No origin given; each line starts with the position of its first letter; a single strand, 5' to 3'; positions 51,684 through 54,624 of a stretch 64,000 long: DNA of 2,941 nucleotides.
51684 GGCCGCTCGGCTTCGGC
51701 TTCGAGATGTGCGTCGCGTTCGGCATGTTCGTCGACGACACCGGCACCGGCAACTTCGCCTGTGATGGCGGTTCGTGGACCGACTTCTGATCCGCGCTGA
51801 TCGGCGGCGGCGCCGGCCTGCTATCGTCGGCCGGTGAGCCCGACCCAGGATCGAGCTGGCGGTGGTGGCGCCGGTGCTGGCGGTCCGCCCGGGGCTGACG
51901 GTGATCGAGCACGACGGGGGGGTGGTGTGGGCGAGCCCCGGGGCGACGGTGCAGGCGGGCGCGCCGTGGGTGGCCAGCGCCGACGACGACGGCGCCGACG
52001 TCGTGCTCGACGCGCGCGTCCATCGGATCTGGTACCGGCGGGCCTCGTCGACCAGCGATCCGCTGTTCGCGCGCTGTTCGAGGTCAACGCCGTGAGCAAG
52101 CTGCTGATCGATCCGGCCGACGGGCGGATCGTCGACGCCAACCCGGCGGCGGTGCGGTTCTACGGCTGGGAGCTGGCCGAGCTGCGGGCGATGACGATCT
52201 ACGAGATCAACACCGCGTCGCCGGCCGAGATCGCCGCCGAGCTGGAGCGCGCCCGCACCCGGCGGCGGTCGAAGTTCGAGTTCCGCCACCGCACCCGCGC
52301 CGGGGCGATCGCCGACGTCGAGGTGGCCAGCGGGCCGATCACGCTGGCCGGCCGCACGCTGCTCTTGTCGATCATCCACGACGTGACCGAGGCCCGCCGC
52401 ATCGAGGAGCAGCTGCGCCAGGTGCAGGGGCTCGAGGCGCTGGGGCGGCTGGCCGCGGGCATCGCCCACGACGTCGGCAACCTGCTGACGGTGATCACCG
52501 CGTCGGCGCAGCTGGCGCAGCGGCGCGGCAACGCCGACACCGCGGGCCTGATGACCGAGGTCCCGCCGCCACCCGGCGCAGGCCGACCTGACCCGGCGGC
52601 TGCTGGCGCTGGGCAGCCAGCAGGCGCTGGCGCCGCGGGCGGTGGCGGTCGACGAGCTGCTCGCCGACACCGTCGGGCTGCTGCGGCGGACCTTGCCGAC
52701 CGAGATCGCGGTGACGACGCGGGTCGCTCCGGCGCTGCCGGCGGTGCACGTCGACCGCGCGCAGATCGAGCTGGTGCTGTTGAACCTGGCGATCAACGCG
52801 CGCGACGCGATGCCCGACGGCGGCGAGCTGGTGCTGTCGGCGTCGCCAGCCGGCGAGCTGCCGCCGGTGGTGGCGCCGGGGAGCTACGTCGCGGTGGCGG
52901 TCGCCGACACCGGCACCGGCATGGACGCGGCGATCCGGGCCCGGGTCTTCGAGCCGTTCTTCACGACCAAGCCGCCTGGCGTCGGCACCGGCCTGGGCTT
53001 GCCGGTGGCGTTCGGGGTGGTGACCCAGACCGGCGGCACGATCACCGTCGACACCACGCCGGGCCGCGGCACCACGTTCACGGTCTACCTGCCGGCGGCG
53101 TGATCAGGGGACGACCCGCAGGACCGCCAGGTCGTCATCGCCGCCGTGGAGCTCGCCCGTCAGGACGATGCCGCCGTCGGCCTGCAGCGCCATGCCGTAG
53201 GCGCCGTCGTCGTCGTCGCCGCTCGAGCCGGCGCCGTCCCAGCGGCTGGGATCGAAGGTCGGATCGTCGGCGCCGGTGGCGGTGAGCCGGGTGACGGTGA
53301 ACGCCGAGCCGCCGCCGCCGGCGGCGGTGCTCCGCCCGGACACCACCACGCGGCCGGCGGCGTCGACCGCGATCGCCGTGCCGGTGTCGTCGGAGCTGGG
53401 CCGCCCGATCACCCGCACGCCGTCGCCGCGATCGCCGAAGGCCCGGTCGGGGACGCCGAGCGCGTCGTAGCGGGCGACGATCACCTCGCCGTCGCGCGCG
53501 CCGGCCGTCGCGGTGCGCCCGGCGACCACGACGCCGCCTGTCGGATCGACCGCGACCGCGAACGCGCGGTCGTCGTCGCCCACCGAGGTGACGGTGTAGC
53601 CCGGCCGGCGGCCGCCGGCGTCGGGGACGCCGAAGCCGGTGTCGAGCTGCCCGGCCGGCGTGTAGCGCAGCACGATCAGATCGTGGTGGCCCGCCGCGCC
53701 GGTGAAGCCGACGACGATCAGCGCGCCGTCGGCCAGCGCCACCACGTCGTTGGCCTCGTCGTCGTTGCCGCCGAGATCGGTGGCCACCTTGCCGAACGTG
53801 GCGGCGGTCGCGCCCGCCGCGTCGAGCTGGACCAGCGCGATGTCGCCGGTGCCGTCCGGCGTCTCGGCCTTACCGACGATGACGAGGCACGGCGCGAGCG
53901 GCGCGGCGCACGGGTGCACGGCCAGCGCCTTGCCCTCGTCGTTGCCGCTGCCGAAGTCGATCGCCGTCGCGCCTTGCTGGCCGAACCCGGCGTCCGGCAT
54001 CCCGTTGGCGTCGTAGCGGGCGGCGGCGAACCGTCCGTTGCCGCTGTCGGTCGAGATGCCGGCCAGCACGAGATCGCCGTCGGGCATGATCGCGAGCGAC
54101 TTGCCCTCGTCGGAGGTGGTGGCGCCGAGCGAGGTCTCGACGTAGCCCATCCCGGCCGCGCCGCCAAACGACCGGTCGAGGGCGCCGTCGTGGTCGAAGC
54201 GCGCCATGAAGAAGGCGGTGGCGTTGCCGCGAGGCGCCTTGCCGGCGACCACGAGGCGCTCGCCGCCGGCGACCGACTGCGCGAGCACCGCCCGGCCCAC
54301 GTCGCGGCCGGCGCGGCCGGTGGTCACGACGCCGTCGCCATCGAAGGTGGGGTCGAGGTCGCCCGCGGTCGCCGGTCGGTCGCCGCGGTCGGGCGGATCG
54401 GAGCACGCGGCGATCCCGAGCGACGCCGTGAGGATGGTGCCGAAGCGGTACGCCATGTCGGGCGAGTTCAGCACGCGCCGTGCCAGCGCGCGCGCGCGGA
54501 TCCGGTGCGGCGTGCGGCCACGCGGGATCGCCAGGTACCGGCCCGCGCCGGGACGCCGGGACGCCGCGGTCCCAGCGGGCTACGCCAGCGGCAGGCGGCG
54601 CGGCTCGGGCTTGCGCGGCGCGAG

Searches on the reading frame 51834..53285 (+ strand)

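Call 94: search_protein_families(library=pfam, proteins=[window:51834-53285:+], max_evalue=0.0001)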
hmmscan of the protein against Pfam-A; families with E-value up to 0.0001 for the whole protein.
window:51834-53285:+ (483 aa): 3 families
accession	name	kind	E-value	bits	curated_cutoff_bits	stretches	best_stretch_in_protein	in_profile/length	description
PF13426.13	PAS_9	-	1.2e-07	32.4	27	1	91-186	5-103/103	PAS domain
PF00989.32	PAS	-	5.5e-07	30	22.6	1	79-184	4-113/113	PAS fold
PF08448.16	PAS_4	-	7.4e-07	29.8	23.1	1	95-189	13-110/110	PAS fold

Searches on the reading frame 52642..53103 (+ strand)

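Call 48: search_protein_families(library=pfam, proteins=[window:52642-53103:+], max_evalue=0.0001)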
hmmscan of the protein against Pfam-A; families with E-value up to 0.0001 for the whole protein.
window:52642-53103:+ (153 aa): 1 family
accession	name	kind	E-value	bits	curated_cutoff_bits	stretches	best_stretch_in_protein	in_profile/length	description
PF02518.31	HATPase_c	-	5.9e-21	75.4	26.4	1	38-152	2-109/111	Histidine kinase-, DNA gyrase B-, and HSP90-like ATPase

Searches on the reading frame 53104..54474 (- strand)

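Call 49: search_protein_families(library=pfam, proteins=[window:53104-54474:-], max_evalue=0.0001)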
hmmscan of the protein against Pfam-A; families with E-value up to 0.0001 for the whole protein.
window:53104-54474:- (456 aa): 1 family
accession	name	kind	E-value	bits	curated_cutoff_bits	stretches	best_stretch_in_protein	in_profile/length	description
PF17164.10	DUF5122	-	4.3e-22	78.5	27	1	131-164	2-36/36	Domain of unknown function (DUF5122) beta-propeller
